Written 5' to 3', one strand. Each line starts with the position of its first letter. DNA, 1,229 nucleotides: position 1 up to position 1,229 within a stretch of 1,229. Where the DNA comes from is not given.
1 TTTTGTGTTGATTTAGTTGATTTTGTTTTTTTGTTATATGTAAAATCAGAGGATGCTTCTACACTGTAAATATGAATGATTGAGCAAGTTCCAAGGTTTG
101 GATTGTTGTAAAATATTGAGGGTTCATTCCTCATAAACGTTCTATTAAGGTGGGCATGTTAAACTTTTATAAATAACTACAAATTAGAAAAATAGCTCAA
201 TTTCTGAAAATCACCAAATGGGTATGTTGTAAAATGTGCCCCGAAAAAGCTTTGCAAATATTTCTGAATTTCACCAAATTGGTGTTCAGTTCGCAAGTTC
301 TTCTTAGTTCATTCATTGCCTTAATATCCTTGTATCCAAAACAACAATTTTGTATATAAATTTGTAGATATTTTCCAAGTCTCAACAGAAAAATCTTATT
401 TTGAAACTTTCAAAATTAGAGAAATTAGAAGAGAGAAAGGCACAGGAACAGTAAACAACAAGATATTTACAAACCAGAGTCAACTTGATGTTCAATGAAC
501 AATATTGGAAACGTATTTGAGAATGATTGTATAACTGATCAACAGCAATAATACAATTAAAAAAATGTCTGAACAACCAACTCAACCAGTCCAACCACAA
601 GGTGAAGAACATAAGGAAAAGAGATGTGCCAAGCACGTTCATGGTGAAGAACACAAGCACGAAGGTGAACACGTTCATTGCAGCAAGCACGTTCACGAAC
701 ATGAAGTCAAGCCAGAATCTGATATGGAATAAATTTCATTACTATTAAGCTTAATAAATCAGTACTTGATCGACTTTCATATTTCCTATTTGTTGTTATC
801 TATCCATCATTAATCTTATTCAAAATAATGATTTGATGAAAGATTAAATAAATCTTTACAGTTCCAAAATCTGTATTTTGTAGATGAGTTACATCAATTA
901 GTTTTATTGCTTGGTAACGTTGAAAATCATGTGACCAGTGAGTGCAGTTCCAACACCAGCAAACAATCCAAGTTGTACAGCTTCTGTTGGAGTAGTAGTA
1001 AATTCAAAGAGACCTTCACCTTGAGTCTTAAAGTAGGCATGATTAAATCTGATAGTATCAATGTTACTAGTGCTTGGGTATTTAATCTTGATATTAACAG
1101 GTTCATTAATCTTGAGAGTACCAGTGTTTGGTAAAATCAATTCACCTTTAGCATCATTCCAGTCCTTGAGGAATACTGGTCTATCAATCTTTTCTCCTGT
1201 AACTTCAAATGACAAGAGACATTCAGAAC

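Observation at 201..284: Duplicated palindromic ACC-N5-GGT promoter element, 60 bp apart, upstream of the His-rich ORF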

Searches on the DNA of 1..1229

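Call 12: search_rna_families(source=window, threshold=evalue, max_evalue=1)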
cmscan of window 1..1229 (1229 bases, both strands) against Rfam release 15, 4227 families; matches with E-value up to 1: 0.
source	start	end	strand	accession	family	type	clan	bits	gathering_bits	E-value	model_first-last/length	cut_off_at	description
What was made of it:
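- Rfam finds no RNA (call 12).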

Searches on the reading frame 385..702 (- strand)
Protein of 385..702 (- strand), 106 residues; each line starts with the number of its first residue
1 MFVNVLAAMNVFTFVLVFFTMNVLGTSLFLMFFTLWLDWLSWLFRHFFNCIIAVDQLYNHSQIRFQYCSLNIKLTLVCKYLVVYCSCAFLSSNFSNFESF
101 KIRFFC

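Call 39: find_encoding_contigs(protein=window:385-702:-, flank=10000, max_places=10)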
Protein seq(106 aa) (106 aa): no gene with exactly this product is on record in the collection.

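Call 40: find_encoding_contigs(protein=window:385-678:-, flank=10000)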
Protein seq(98 aa) (98 aa): no gene with exactly this product is on record in the collection.

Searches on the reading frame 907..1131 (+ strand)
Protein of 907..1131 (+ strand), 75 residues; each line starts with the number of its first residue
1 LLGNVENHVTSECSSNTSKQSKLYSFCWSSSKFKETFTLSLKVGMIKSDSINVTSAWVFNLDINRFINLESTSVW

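Call 41: find_encoding_contigs(protein=window:907-1131:+, flank=10000)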
Protein seq(75 aa) (75 aa): no gene with exactly this product is on record in the collection.

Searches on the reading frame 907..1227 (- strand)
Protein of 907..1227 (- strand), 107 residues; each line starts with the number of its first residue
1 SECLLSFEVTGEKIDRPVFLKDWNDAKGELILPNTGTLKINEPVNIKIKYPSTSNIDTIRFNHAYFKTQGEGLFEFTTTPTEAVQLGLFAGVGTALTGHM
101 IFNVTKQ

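Call 9: search_protein_families(library=pfam, proteins=[window:907-1227:-], max_evalue=1)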
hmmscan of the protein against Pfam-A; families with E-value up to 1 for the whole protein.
seq(107 aa): 0 families

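Call 10: find_homologous_proteins(query=window:907-1227:-, max_evalue=0.01)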
Query seq(107 aa): 2 candidates shared short words with the query, none scored E <= 0.01.

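Call 23: search_protein_representatives(protein=window:907-1227:-)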
Query: 107 residues. Proteins with E-value up to 0.001 (for the whole library): 8; up to 1e-10: 0; up to 1e-30: 0. The best 8 are listed.
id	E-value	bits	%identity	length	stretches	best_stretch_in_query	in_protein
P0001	9.4e-08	48.7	35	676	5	10-36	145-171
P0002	5.3e-06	43.1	46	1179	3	67-90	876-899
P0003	4.2e-05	40.2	24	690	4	19-95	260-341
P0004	6.4e-05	39.6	41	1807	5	11-30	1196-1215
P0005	1.3e-04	38.6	28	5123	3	35-93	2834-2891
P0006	1.7e-04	38.2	34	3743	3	22-92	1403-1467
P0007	1.9e-04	38.1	31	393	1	12-104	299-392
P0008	4.6e-04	36.8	37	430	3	24-72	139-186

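Call 25: search_protein_families(library=pfam, proteins=[P0007, P0001, P0003, P0008, P0002], max_evalue=0.01)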
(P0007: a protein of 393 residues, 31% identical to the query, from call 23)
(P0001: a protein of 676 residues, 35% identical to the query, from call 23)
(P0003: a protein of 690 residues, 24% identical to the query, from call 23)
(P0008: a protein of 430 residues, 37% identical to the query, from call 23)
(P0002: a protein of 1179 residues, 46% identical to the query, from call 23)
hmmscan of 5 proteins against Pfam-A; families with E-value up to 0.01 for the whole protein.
P0007 (393 aa): 2 families
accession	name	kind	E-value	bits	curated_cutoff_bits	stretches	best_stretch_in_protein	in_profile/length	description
PF04473.18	DUF553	-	1.6e-05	24.8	20.5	1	62-148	13-86/140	Transglutaminase-like domain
PF01841.26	Transglut_core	-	3.3e-05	24.5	23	1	53-177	3-98/108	Transglutaminase-like superfamily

P0001 (676 aa): 6 families
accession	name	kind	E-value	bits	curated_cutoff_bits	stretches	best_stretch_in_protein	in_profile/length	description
PF15472.11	DUF4638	-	3e-06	27.6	27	0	464-508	132-177/262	Domain of unknown function (DUF4638)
PF18207.7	LIFR_N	-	5e-05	23.9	24.1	0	503-546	10-54/79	Leukemia inhibitory factor receptor N-terminal domain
PF23779.1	Baseplate_Tube_p140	-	0.0002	21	27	0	576-594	182-200/298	Bacteriophage Baseplate Tube Protein Family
PF25087.1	GMPPB_C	-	0.00035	20.7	39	0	310-344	15-49/110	GMPPB C-terminal domain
PF24733.1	DUF7684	-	0.0021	18.2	26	0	413-451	3-41/135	Domain of unknown function (DUF7684)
PF18981.6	InlK_D3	-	0.0045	17.5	25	0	93-119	16-42/75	Internalin K domain (D3/D4)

P0003 (690 aa): 5 families
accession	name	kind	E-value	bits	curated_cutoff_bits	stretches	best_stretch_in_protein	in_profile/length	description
PF11721.14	Malectin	-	3.6e-70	235.6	23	4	117-194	47-126/163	Malectin domain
PF00576.27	Transthyretin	-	5.2e-06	27.5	25.3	0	275-320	33-78/109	HIUase/Transthyretin family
PF25250.1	DUF7852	-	0.0025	17.9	22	0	281-309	116-143/238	Domain of unknown function (DUF7852)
PF18925.5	DUF5675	-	0.0039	17.5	26.7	0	291-311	33-53/114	Family of unknown function (DUF5675)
PF03627.19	PapG_N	-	0.0044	17.2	25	0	92-161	114-188/226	PapG carbohydrate binding domain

P0008 (430 aa): 12 families
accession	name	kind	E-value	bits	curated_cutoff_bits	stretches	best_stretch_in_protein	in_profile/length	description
PF07369.16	DUF1488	-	1.6e-09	38.1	22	0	394-414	14-34/82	Protein of unknown function (DUF1488)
PF07679.22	I-set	-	2.3e-09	37.6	23.7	0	343-425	3-89/90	Immunoglobulin I-set domain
PF21605.3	CRLF2-like_D2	-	2.5e-09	37.5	27.3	0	275-307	25-56/94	Cytokine receptor-like factor 2-like, D2 domain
PF04273.18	BLH_phosphatase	-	5.5e-09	36.7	26.1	0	68-109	30-71/110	Beta-lactamase hydrolase-like protein, phosphatase-like domain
PF13927.12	Ig_3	-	6.3e-07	30.3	30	0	343-409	4-74/78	Immunoglobulin domain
PF07190.16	CrmD_SECRET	-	3.4e-06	27.6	20.5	0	212-281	76-144/172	Tumour necrosis factor receptor, SECRET domain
PF23738.1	Ig_ZP2_N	-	6.5e-05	23.3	27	0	212-248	10-46/73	Zona pellucida sperm-binding protein 2, Ig-like domain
PF21834.1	DUF6894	-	0.00012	22.6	24.1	0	402-421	46-65/69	Domain of unknown function (DUF6894)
PF18370.7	RGI_lyase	-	0.00041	21.1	27.8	0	381-421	18-59/86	Rhamnogalacturonan I lyases beta-sheet domain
PF00058.23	Ldl_recept_b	-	0.0012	19.8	21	0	18-33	4-17/42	Low-density lipoprotein receptor repeat class B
PF04343.18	DUF488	-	0.0016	19.5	22.2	0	348-406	25-81/121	Domain of unknown function DUF488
PF06448.16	DUF1081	-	0.003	18.4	25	0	319-344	76-101/112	Domain of Unknown Function (DUF1081)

P0002 (1179 aa): 3 families
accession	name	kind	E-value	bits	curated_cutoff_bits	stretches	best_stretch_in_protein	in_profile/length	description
PF19895.4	DUF6368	-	1.6e-09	38.6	25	0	17-53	62-95/184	Family of unknown function (DUF6368)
PF18599.6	LCIB_C_CA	-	6.3e-05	22.8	25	0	23-60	6-43/223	Limiting CO2-inducible proteins B/C beta carbonyic anhydrases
PF01450.25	KARI_C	-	0.001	19.9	29.1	0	79-177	26-123/144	Ketol-acid reductoisomerase, C-terminal domain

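Call 27: list_cluster_members(proteins=[P0007])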
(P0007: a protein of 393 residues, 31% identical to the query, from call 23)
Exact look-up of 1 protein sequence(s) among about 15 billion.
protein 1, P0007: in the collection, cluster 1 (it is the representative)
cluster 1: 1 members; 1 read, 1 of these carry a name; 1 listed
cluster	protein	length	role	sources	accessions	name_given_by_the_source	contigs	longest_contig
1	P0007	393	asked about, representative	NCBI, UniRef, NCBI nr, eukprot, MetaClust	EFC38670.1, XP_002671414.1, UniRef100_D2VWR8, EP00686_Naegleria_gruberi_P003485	predicted protein [Naegleria gruberi] | Predicted protein n=1 Tax=Naegleria gruberi TaxID=5762 RepID=D2VWR8_NAEGR | uncharacterized protein NAEGRDRAFT_81505 [Naegleria gruberi]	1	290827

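Call 29: find_homologous_proteins(query=A2, max_evalue=0.001)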
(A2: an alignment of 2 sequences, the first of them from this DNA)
Query A2 (2 sequences): 53 candidates shared short words with the query, none scored E <= 0.001.

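Call 46: predict_structure(protein=window:907-1227:-)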
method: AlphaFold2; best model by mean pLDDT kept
length: 107 residues; sequences in the alignment: 1
mean_pLDDT: 41.3   pTM: 0.33
mean pLDDT of the five models: 41.3, 37.5, 34.7, 33.1, 31.3
residues with pLDDT >= 90: 0; 70-90: 0; 50-70: 15; < 50: 92
segments of 3 or more residues with pLDDT < 50: 1-42, 51-60, 62-69, 79-107
pLDDT, mean of each block of 10 residues (from residue 1): 36 36 40 39 51 46 44 52 44 35 28
secondary structure, 60 per line:
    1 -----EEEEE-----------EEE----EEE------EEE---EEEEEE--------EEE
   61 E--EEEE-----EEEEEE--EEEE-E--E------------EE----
elements in order: E6-10 E22-24 E29-31 E38-40 E44-49 E58-61 E64-67 E73-78 E81-84
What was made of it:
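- Tried and rejected: AlphaFold2 on the neighbour fragment gave pLDDT 41, too poor for a fold search (call 46).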

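Call 49: find_related_loci(query=window:907-1227:-, collection=genome_contigs, flank=5000)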
Query seq(107 aa) (107 aa) in genome_contigs; peptide patterns used: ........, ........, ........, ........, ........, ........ (x = any residue, [..] = any of these).
153 stretches matched a pattern, but none encodes a relative of the query by tblastn (E <= 1e-3).

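Call 57: find_encoding_contigs(protein=P0007, flank=10000, max_places=3)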
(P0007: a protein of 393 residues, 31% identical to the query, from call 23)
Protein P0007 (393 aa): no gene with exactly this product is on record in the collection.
